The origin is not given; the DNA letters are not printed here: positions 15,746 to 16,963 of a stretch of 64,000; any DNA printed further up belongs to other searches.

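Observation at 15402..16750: Orphan CoxM/CoxS-like FAD plus 2Fe-2S pair with no molybdopterin large subunit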

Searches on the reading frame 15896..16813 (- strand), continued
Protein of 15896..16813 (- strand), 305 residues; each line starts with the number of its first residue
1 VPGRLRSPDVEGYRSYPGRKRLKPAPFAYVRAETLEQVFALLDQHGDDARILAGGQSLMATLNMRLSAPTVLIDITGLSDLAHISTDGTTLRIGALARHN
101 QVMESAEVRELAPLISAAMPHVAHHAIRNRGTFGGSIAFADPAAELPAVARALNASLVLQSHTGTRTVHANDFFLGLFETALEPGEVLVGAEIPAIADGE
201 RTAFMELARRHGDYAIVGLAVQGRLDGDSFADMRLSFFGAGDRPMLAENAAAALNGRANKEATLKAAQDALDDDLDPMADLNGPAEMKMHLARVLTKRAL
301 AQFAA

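Call 28: find_homologous_proteins(query=L020:11407-13734:+, max_evalue=1e-30)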
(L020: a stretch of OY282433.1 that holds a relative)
Query L020:11407-13734:+ (776 aa): 8000 proteins with E <= 1e-30 among 8000 candidates; the best 120 are listed.
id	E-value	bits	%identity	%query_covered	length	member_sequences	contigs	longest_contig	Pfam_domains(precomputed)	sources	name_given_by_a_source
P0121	0.0e+0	1667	94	100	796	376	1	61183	PF02738.24,PF20256.4,PF01315.28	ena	-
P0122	0.0e+0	1652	94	100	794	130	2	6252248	PF02738.24,PF20256.4,PF01315.28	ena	-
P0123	0.0e+0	1615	91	100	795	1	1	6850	PF02738.24,PF20256.4,PF01315.28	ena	-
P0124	0.0e+0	1609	90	100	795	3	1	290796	PF02738.24,PF20256.4,PF01315.28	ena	-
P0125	0.0e+0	1606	90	100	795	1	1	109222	PF02738.24,PF20256.4,PF01315.28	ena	-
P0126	0.0e+0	1605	90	100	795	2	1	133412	PF02738.24,PF20256.4,PF01315.28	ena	-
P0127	0.0e+0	1604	90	100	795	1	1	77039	PF02738.24,PF20256.4,PF01315.28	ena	-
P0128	0.0e+0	1603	90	100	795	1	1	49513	PF02738.24,PF20256.4,PF01315.28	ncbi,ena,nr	ncbi:MAG: xanthine dehydrogenase family protein molybdopterin-binding subunit [Rhodospirillales bact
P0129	0.0e+0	1603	89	100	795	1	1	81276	PF02738.24,PF20256.4,PF01315.28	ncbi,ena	-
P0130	0.0e+0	1602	90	100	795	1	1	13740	PF02738.24,PF20256.4,PF01315.28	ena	-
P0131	0.0e+0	1601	89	100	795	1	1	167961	PF02738.24,PF20256.4,PF01315.28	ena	-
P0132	0.0e+0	1601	90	100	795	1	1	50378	PF02738.24,PF20256.4,PF01315.28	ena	-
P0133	0.0e+0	1600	90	100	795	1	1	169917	PF02738.24,PF20256.4,PF01315.28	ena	-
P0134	0.0e+0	1600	90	100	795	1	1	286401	PF02738.24,PF20256.4,PF01315.28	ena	-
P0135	0.0e+0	1599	90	100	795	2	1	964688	PF02738.24,PF20256.4,PF01315.28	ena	-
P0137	0.0e+0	1598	89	100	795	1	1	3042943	PF02738.24,PF20256.4,PF01315.28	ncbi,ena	-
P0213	0.0e+0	1449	80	100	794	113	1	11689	PF02738.24,PF20256.4,PF01315.28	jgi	-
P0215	0.0e+0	1431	79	100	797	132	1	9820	PF02738.24,PF20256.4,PF01315.28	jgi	jgi:aerobic carbon-monoxide dehydrogenase large subunit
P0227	0.0e+0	1351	76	100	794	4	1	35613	PF02738.24,PF20256.4,PF01315.28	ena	-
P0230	0.0e+0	1327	75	100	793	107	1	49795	PF02738.24,PF20256.4,PF01315.28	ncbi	-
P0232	0.0e+0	1320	75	100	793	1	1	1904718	PF02738.24,PF20256.4,PF01315.28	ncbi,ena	-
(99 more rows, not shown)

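Call 29: find_encoding_contigs(protein=P0232, flank=10000, max_places=2)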
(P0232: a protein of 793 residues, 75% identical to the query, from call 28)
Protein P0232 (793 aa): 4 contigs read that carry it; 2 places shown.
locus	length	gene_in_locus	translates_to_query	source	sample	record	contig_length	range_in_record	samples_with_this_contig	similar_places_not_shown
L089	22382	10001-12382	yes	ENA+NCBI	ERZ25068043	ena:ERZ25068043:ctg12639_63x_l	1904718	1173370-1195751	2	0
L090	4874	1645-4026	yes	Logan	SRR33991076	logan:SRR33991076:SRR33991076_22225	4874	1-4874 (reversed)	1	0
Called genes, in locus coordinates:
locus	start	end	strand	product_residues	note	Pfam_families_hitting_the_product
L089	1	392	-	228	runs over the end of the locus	-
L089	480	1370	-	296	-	PF00763:THF_DHG_CYH, PF02882:THF_DHG_CYH_C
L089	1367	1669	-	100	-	PF02325:CCB3_YggT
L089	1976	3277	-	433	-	PF00815:Histidinol_dh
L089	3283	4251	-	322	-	PF04199:Cyclase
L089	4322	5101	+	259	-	PF23441:SDR (weak), PF00106:adh_short, PF01370:Epimerase (faint), PF08659:KR, PF13561:adh_short_C2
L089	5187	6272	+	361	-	PF03480:DctP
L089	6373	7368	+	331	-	PF01408:GFO_IDH_MocA, PF02894:GFO_IDH_MocA_C, PF22725:GFO_IDH_MocA_C3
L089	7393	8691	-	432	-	PF06808:DctM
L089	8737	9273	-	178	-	PF04290:DctQ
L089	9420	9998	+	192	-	PF07883:Cupin_2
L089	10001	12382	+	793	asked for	PF01315:Ald_Xan_dh_C, PF02738:MoCoBD_1, PF20256:MoCoBD_2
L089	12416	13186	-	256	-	PF00753:Lactamase_B, PF16123:HAGH_C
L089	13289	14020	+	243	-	PF08241:Methyltransf_11 (weak)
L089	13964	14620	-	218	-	PF13489:Methyltransf_23, PF07021:MetW, PF13847:Methyltransf_31, PF08241:Methyltransf_11 (weak), PF08242:Methyltransf_12 (weak), PF13649:Methyltransf_25 (weak)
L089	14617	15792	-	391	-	PF00561:Abhydrolase_1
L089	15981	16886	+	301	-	PF01817:CM_2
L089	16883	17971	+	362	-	PF00155:Aminotran_1_2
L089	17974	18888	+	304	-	PF03446:NAD_binding_2 (weak), PF03807:F420_oxidored, PF02153:PDH_N, PF20463:PDH_C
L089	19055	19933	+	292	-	PF00892:EamA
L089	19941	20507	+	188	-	PF04752:ChaC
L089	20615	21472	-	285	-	PF00378:ECH_1, PF16113:ECH_2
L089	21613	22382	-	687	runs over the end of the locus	PF13380:CoA_binding_2, PF13607:Succ_CoA_lig, PF13549:ATP-grasp_5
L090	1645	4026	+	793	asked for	PF01315:Ald_Xan_dh_C, PF02738:MoCoBD_1, PF20256:MoCoBD_2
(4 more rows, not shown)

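Call 30: find_encoding_contigs(protein=P0137, flank=10000, max_places=2)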
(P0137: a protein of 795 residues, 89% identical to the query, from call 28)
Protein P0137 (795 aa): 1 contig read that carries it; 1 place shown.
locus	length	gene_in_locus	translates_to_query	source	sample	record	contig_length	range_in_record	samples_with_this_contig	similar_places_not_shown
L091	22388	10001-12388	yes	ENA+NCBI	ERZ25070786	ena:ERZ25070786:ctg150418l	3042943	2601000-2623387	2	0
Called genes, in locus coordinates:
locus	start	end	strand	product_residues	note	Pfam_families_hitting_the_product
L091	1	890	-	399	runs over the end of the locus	PF01266:DAO, PF12831:FAD_oxidored (faint), PF13450:NAD_binding_8 (weak)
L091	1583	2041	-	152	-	-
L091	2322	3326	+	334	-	PF00005:ABC_tran, PF13304:AAA_21 (faint), PF08352:oligo_HPY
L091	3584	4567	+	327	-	PF00005:ABC_tran, PF08352:oligo_HPY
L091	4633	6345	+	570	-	PF00496:SBP_bac_5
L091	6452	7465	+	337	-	PF19300:BPD_transp_1_N, PF00528:BPD_transp_1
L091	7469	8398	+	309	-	PF12911:OppC_N, PF00528:BPD_transp_1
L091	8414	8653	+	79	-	-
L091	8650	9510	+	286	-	PF00941:FAD_binding_5, PF03450:CO_deh_flav_C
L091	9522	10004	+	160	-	PF00111:Fer2, PF13085:Fer2_3 (weak), PF01799:Fer2_2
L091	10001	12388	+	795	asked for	PF01315:Ald_Xan_dh_C, PF02738:MoCoBD_1, PF20256:MoCoBD_2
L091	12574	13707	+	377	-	PF00266:Aminotran_5 (weak), PF00282:Pyridoxal_deC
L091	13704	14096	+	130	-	PF01842:ACT, PF13291:ACT_4 (faint), PF13840:ACT_7 (faint), PF22629:ACT_AHAS_ss, PF22468:ACT_9 (faint)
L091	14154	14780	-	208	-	PF06224:AlkZ-like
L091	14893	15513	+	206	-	PF14294:DUF4372, PF01609:DDE_Tnp_1 (weak)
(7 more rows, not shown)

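Call 32: find_homologous_proteins(query=P0232, max_evalue=1e-30)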
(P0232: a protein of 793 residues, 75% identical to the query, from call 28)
Query P0232 (793 aa): 8000 proteins with E <= 1e-30 among 8000 candidates; the best 120 are listed.
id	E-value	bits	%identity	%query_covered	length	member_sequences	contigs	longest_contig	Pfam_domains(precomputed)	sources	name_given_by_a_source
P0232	0.0e+0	1798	100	100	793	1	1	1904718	PF02738.24,PF20256.4,PF01315.28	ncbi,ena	-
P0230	0.0e+0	1621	89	100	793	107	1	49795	PF02738.24,PF20256.4,PF01315.28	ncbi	-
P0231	0.0e+0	1492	82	98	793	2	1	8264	PF02738.24,PF20256.4,PF01315.28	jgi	jgi:carbon-monoxide dehydrogenase large subunit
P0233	0.0e+0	1479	82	99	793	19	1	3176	PF02738.24,PF20256.4,PF01315.28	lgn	-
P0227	0.0e+0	1417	78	99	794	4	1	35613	PF02738.24,PF20256.4,PF01315.28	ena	-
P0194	0.0e+0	1406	76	99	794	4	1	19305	PF02738.24,PF20256.4,PF01315.28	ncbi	-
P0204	0.0e+0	1400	76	99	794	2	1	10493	PF02738.24,PF20256.4,PF01315.28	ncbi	-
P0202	0.0e+0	1399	76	99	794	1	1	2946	PF02738.24,PF20256.4,PF01315.28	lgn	-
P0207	0.0e+0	1397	76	99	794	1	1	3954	PF02738.24,PF20256.4,PF01315.28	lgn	-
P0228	0.0e+0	1396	76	99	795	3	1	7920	PF02738.24,PF20256.4,PF01315.28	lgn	-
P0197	0.0e+0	1395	76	99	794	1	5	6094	PF02738.24,PF20256.4,PF01315.28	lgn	-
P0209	0.0e+0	1395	76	99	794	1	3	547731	PF02738.24,PF20256.4,PF01315.28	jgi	jgi:carbon-monoxide dehydrogenase large subunit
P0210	0.0e+0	1389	76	99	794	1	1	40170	PF02738.24,PF20256.4,PF01315.28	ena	-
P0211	0.0e+0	1381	76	99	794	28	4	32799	PF02738.24,PF20256.4,PF01315.28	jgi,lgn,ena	jgi:carbon-monoxide dehydrogenase large subunit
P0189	0.0e+0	1376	76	99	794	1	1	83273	PF02738.24,PF20256.4,PF01315.28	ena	-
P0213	0.0e+0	1360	74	99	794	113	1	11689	PF02738.24,PF20256.4,PF01315.28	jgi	-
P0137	0.0e+0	1359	74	99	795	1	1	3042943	PF02738.24,PF20256.4,PF01315.28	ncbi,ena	-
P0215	0.0e+0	1356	73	99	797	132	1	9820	PF02738.24,PF20256.4,PF01315.28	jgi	jgi:aerobic carbon-monoxide dehydrogenase large subunit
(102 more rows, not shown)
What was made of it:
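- Tried and rejected: Trans-encoded cognate L. I searched with the sister L (call 28) and with the orphan L P0232 (call 32), then matched 'longest_contig' values to known orphan-clade contigs.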

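Call 39: search_protein_families(library=pfam, proteins=[L080:7813-9975:+, L080:11379-12638:+, L080:12658-13497:+, L084:8430-9974:+, L084:11411-12679:+, L086:8359-9969:+, L086:11422-15900:+, L054:8997-9758:+, L054:11690-12412:-, L054:7585-8847:-])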
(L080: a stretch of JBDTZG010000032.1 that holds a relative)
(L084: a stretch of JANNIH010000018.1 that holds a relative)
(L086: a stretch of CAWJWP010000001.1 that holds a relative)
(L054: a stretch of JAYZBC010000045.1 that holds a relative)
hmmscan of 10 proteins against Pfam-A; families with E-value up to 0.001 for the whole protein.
L080:7813-9975:+ (720 aa): 2 families
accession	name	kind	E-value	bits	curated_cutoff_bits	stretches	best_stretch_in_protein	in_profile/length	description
PF00501.34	AMP-binding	-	8.5e-84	282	29.9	1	219-580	6-384/384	AMP-binding enzyme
PF13193.12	AMP-binding_C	-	5.5e-18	66.1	24.5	1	636-712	1-76/76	AMP-binding enzyme C-terminal domain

L080:11379-12638:+ (419 aa): 1 family
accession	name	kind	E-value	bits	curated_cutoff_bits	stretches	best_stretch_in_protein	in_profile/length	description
PF01425.27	Amidase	-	1.5e-68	232.3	27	1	28-403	25-445/445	Amidase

L080:12658-13497:+ (279 aa): 5 families
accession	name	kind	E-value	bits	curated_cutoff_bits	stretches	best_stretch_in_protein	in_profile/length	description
PF01135.25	PCMT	-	1.8e-23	83.8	20.3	1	23-230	17-208/210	Protein-L-isoaspartate(D-aspartate) O-methyltransferase (PCMT)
PF13649.12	Methyltransf_25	-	4.4e-05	24.5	27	1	102-170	1-71/97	Methyltransferase domain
PF13847.12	Methyltransf_31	-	4.5e-05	23.6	27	1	97-144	2-49/145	Methyltransferase domain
PF00398.26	RrnaAD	-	6e-05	22.7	24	1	91-149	23-78/263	Ribosomal RNA adenine dimethylase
PF08242.18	Methyltransf_12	-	0.00016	22.8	30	1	103-170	1-72/98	Methyltransferase domain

L084:8430-9974:+ (514 aa): 2 families
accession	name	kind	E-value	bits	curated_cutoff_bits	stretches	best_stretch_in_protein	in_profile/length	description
PF00501.34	AMP-binding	-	6.6e-84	282.4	29.9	1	14-374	8-384/384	AMP-binding enzyme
PF13193.12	AMP-binding_C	-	3.2e-18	66.8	24.5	1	430-506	1-76/76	AMP-binding enzyme C-terminal domain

L084:11411-12679:+ (422 aa): 1 family
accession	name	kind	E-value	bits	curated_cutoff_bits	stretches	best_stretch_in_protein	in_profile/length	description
PF01425.27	Amidase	-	2.5e-68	231.6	27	1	35-405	29-444/445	Amidase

L086:8359-9969:+ (536 aa): 2 families
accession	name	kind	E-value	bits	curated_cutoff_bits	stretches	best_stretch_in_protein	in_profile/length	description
PF00501.34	AMP-binding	-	2.4e-92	310.2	29.9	1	12-399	6-384/384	AMP-binding enzyme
PF13193.12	AMP-binding_C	-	3.9e-16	60.2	24.5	1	455-528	1-76/76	AMP-binding enzyme C-terminal domain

L086:11422-15900:+ (1492 aa): 1 family
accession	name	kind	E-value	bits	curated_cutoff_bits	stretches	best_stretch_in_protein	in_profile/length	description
PF06545.17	AllG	-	1e-86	290.4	27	1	1161-1375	1-215/215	Oxamate carbamoyltransferase subunit AllG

L054:8997-9758:+ (253 aa): 1 family
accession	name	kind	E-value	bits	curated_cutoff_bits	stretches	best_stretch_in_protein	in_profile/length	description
PF00596.27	Aldolase_II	-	1.5e-31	110.2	22.2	1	15-191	2-181/183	Class II Aldolase and Adducin N-terminal domain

L054:11690-12412:- (240 aa): 1 family
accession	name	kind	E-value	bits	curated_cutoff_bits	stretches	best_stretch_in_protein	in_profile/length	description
PF00857.26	Isochorismatase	-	8.7e-30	104.5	27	1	74-224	21-174/175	Isochorismatase domain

L054:7585-8847:- (420 aa): 2 families
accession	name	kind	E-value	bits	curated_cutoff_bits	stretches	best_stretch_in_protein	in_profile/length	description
PF07690.21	MFS_1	-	8.7e-33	114.1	33.4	2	22-327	6-303/347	Major Facilitator Superfamily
PF12832.13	MFS_1_like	-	0.00013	21.6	25.2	0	222-383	206-361/373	MFS_1 like family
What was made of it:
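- Other lineages have M-S flanked by a CoA ligase and an amidase/AllG, with no L within 10 kb (call 39).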

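Call 40: find_encoding_contigs(protein=P0230, flank=10000, max_places=3)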
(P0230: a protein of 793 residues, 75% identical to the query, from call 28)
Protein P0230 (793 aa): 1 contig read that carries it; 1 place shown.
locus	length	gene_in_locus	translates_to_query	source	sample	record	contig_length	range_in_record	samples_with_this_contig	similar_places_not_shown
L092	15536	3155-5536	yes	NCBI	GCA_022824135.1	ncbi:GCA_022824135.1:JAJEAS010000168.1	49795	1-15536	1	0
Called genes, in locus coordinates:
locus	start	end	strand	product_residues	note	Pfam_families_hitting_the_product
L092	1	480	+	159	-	?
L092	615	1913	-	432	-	PF06808:DctM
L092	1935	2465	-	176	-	PF04290:DctQ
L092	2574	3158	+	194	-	PF07883:Cupin_2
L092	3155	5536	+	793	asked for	PF01315:Ald_Xan_dh_C, PF02738:MoCoBD_1, PF20256:MoCoBD_2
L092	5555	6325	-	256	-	PF00753:Lactamase_B, PF16123:HAGH_C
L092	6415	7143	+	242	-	PF08241:Methyltransf_11 (weak)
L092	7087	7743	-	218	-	PF02353:CMAS (faint), PF13489:Methyltransf_23, PF07021:MetW, PF13847:Methyltransf_31, PF08241:Methyltransf_11 (weak), PF08242:Methyltransf_12 (weak), PF13649:Methyltransf_25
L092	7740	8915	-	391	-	PF00561:Abhydrolase_1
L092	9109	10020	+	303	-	PF01817:CM_2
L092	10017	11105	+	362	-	PF00155:Aminotran_1_2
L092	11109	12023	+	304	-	PF03446:NAD_binding_2, PF03807:F420_oxidored, PF02153:PDH_N, PF20463:PDH_C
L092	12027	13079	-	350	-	PF09898:DUF2125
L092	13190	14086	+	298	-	PF00892:EamA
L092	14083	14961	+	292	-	PF00892:EamA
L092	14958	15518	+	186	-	PF04752:ChaC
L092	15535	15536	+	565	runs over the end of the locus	PF00732:GMC_oxred_N, PF00890:FAD_binding_2 (faint), PF05834:Lycopene_cycl (faint), PF05199:GMC_oxred_C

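Call 41: find_encoding_contigs(protein=P0227, flank=10000, max_places=3)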
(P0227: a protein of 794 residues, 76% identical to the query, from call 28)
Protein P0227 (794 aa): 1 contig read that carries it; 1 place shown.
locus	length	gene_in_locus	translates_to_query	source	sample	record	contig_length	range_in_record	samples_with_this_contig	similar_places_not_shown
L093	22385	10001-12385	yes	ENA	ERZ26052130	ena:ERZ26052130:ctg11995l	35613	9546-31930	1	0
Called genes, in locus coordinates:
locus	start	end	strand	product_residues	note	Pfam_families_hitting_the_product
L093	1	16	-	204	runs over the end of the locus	PF13649:Methyltransf_25 (weak)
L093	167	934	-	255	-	PF00211:Guanylate_cyc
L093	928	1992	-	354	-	PF19363:DUF5939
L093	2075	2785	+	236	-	-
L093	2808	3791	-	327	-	PF00941:FAD_binding_5, PF03450:CO_deh_flav_C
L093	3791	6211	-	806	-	PF01315:Ald_Xan_dh_C, PF02738:MoCoBD_1, PF20256:MoCoBD_2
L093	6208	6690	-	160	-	PF00111:Fer2, PF13085:Fer2_3 (faint), PF01799:Fer2_2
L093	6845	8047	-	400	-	PF02771:Acyl-CoA_dh_N (weak), PF08028:Acyl-CoA_dh_2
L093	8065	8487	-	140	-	PF00903:Glyoxalase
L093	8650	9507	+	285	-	PF00941:FAD_binding_5, PF03450:CO_deh_flav_C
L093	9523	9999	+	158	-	PF00111:Fer2, PF13085:Fer2_3 (weak), PF01799:Fer2_2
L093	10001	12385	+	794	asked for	PF01315:Ald_Xan_dh_C, PF02738:MoCoBD_1, PF20256:MoCoBD_2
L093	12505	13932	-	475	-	PF20695:UbiD_N, PF01977:UbiD, PF20696:UbiD_C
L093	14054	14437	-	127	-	PF13577:SnoaL_4 (weak), PF12680:SnoaL_2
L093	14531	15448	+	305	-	PF00296:Bac_luciferase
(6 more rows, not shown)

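Call 42: find_encoding_contigs(protein=P0213, flank=10000, max_places=3)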
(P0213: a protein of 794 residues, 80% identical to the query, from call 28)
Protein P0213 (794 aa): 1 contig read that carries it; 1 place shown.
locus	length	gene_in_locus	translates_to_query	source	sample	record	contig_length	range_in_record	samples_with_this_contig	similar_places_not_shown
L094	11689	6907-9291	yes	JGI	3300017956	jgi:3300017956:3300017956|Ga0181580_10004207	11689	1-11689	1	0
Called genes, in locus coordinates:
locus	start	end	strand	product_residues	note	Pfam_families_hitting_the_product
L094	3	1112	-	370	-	?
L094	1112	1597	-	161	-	PF01799:Fer2_2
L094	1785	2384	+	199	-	PF00300:His_Phos_1 (faint)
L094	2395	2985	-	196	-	PF02627:CMD (faint)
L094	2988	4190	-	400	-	PF02771:Acyl-CoA_dh_N (weak), PF08028:Acyl-CoA_dh_2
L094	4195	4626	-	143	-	PF00903:Glyoxalase, PF13669:Glyoxalase_4 (faint)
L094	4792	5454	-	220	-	PF00440:TetR_N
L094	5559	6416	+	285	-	PF00941:FAD_binding_5, PF03450:CO_deh_flav_C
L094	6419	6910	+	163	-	PF00111:Fer2, PF13085:Fer2_3 (weak), PF01799:Fer2_2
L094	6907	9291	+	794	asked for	PF01315:Ald_Xan_dh_C, PF02738:MoCoBD_1, PF20256:MoCoBD_2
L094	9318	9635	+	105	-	-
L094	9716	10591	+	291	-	PF00753:Lactamase_B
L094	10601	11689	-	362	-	?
